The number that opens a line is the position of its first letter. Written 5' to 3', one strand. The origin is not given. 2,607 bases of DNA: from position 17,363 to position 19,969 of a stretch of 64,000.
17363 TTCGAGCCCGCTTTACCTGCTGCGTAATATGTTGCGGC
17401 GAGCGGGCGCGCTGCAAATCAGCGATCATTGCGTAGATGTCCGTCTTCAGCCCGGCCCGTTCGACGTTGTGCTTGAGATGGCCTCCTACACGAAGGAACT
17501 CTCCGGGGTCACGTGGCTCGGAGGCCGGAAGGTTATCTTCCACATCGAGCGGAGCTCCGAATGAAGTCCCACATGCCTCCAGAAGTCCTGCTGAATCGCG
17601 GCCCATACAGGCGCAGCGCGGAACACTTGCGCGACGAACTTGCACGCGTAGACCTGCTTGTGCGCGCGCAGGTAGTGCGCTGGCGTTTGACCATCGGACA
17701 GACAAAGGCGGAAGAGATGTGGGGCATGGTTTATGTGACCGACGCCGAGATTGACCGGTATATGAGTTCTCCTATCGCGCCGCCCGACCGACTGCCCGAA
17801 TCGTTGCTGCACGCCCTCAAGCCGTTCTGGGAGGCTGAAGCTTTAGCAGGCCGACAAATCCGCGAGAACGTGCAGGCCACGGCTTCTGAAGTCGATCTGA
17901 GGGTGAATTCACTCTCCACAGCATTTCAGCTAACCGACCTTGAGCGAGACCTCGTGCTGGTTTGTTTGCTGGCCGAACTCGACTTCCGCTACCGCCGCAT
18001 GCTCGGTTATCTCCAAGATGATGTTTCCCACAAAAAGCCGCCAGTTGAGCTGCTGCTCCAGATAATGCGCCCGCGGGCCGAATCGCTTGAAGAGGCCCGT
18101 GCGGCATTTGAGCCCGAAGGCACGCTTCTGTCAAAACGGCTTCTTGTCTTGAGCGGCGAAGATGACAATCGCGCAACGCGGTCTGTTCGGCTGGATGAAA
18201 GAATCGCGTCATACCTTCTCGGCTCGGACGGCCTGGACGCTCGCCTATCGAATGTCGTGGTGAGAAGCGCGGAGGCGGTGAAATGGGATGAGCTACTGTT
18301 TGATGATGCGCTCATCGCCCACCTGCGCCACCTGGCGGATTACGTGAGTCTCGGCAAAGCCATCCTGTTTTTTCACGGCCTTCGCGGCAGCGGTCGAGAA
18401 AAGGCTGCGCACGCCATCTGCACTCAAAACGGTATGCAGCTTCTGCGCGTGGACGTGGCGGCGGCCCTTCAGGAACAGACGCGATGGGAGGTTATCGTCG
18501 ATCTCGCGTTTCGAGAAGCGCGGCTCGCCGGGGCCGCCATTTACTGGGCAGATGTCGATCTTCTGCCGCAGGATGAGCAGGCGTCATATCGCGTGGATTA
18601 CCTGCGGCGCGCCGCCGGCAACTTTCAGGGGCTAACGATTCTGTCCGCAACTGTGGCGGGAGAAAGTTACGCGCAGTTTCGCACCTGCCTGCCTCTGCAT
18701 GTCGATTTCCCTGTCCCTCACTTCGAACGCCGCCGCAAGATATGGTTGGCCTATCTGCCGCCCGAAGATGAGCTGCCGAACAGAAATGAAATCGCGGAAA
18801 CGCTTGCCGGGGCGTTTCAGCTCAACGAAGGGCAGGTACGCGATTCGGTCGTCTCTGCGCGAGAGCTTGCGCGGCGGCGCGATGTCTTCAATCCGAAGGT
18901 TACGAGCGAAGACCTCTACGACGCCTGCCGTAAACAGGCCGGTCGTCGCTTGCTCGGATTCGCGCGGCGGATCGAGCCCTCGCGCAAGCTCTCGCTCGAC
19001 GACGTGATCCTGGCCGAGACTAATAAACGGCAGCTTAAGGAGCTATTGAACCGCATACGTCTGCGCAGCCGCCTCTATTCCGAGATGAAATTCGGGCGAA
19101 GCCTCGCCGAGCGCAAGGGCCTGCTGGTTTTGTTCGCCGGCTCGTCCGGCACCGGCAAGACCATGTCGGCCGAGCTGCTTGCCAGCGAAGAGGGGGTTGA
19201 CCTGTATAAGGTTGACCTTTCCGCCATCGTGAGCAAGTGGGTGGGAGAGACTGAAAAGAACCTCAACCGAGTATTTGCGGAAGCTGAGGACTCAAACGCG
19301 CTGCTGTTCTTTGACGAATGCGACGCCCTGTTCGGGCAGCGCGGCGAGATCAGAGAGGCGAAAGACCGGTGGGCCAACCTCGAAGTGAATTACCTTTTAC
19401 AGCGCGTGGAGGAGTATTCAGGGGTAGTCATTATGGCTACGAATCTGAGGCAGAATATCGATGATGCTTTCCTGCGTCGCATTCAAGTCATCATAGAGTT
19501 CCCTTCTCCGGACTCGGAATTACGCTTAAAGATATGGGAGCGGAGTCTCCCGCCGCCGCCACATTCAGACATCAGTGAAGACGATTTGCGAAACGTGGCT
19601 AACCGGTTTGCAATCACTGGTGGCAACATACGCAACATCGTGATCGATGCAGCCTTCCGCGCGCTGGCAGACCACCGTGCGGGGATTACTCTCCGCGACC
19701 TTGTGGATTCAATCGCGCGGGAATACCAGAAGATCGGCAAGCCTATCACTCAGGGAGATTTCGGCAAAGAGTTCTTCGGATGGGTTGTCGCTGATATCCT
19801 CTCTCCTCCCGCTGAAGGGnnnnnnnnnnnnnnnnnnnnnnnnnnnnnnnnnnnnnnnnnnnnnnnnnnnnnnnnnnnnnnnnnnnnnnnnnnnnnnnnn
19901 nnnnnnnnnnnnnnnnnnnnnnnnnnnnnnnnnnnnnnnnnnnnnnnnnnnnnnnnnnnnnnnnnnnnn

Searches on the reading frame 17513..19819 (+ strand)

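Call 5: search_protein_families(library=pfam, proteins=[window:17513-19819:+], max_evalue=0.1)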
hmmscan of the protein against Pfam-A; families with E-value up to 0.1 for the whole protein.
window:17513-19819:+ (769 aa): 9 families
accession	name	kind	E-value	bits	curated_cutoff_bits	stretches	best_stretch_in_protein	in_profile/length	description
PF22977.2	WHD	-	1.6e-39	136.3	27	1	30-248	11-220/221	Winged helix domain, variant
PF00004.35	AAA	-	1.2e-27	97.3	21.2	1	539-664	1-130/131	ATPase family associated with various cellular activities (AAA)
PF13671.12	AAA_33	-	1.5e-07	32.3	27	1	538-699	1-140/143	AAA domain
PF13401.12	AAA_22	-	0.0059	17.4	27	1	537-570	6-42/130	AAA domain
PF14532.12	Sigma54_activ_2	-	0.0097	16.6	25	0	532-604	17-79/138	Sigma-54 interaction domain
PF17862.7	AAA_lid_3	-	0.022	14.8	27.2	1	691-730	3-43/45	AAA+ lid domain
PF00158.32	Sigma54_activat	-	0.036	14.2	20.2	0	535-558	21-44/168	Sigma-54 interaction domain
PF05707.18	Zot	-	0.051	13.5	20.3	0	580-623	65-105/197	Zonular occludens toxin (Zot)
PF06309.17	Torsin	-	0.091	13.3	27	0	532-559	49-76/127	Torsin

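Call 6: search_protein_families(library=ncbifam, proteins=[window:17513-19819:+], max_evalue=0.1)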
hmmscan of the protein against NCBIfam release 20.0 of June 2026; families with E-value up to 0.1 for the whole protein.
window:17513-19819:+ (769 aa): 18 families
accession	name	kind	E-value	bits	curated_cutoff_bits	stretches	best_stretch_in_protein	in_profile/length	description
NF042959.1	IteA_antiphage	equivalog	1.6e-30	106.5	510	1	496-733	92-320/367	anti-phage ATPase IteA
TIGR01243.1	CDC48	subfamily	7.8e-24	84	802.65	1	461-720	421-675/733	CDC48 family AAA ATPase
NF041006.2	cell_div_CdvC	equivalog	1.5e-22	80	650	1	533-717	133-322/370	cell division protein CdvC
TIGR01242.2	TIGR01242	subfamily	3.7e-21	75.5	500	1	532-737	146-355/362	proteasome-activating nucleotidase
NF003069.1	PRK03992.1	subfamily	1.2e-20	74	500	1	539-736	168-371/379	proteasome-activating nucleotidase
TIGR01241.2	FtsH_fam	equivalog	1.9e-16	60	600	1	490-736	156-401/598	ATP-dependent zinc metalloprotease FtsH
NF047748.1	PrtsmActNtasePan1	equivalog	2.7e-16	59.6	750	1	539-735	185-387/405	proteasome-activating nucleotidase Pan1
NF047747.1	PrtsmActNtasePan2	equivalog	2.8e-16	59.8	700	1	539-733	188-388/397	proteasome-activating nucleotidase Pan2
NF008004.0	PRK10733.1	equivalog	3.3e-11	41.9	1008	1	491-718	147-373/644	ATP-dependent zinc metalloprotease FtsH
TIGR03689.1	pup_AAA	equivalog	1.2e-08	34.2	504.75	1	530-715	212-411/512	proteasome ATPase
TIGR03922.1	T7SS_EccA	equivalog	8.5e-07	27.9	466.65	1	494-650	274-429/557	type VII secretion AAA-ATPase EccA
NF003229.0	PRK04195.1-5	equivalog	3e-06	26.2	280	1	493-616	14-118/413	replication factor C large subunit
NF005115.0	PRK06547.1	equivalog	0.0053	16.2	173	1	533-578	12-56/172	hypothetical protein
TIGR02639.1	ClpA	equivalog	0.006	14.8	993.15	0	539-573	490-524/734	ATP-dependent Clp protease ATP-binding subunit ClpA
NF001679.0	PRK00440.1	equivalog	0.03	13.4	303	0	539-606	42-115/322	replication factor C small subunit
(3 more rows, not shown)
